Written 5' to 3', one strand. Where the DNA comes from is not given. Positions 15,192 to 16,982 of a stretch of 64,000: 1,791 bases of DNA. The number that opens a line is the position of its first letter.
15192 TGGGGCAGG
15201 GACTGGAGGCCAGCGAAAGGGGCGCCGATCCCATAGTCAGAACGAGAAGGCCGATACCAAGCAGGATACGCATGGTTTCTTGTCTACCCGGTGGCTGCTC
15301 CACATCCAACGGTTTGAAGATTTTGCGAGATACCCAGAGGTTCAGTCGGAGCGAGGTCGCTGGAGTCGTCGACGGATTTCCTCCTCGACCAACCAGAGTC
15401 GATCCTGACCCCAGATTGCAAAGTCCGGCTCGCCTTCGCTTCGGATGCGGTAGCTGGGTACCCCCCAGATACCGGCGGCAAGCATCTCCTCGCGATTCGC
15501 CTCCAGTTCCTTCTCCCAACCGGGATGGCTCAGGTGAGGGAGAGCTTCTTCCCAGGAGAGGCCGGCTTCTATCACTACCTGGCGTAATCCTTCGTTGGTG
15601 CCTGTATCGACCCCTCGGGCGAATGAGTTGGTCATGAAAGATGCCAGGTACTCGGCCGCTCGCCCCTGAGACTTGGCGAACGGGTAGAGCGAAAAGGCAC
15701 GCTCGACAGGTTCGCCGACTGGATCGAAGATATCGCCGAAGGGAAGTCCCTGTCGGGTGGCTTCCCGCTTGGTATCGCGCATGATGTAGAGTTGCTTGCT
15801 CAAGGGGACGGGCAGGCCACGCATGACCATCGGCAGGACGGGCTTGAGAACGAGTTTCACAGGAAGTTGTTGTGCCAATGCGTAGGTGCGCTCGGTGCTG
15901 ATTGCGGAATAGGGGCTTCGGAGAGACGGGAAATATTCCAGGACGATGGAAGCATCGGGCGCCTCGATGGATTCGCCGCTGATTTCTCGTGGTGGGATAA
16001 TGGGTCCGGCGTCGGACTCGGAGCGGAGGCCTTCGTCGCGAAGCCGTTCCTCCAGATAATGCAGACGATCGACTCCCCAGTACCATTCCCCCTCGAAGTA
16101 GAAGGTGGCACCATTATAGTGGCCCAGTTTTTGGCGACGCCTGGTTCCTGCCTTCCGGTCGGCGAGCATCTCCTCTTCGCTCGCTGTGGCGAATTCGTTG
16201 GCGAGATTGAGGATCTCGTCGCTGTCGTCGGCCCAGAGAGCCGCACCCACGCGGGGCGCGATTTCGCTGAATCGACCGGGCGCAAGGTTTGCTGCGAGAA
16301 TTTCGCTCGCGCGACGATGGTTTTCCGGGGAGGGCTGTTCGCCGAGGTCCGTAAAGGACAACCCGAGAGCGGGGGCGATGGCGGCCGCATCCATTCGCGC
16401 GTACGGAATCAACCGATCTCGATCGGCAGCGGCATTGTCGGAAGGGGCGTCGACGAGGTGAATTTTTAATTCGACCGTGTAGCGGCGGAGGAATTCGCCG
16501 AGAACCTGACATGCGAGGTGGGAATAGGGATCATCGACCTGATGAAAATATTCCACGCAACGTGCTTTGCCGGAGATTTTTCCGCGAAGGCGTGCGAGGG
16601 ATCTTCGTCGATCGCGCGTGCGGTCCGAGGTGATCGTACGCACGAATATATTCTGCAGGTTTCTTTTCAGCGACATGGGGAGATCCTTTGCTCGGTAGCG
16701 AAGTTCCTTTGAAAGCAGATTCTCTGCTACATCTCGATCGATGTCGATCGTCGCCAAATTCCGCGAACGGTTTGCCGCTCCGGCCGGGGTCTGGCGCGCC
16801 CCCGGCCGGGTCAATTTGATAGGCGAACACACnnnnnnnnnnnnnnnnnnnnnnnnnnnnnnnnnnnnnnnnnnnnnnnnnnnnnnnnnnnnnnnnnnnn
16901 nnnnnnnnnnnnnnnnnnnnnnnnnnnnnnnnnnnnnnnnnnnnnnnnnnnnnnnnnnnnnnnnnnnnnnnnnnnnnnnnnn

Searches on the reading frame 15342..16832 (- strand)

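Call 14: search_protein_families(library=pfam, proteins=[window:15342-16832:-], max_evalue=0.001)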
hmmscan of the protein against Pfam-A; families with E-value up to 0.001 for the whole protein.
window:15342-16832:- (496 aa): 1 family
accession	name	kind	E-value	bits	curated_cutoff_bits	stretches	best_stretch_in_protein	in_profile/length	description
PF01323.26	DSBA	-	1.5e-15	57.9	25.6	1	298-486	2-190/191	DSBA-like thioredoxin domain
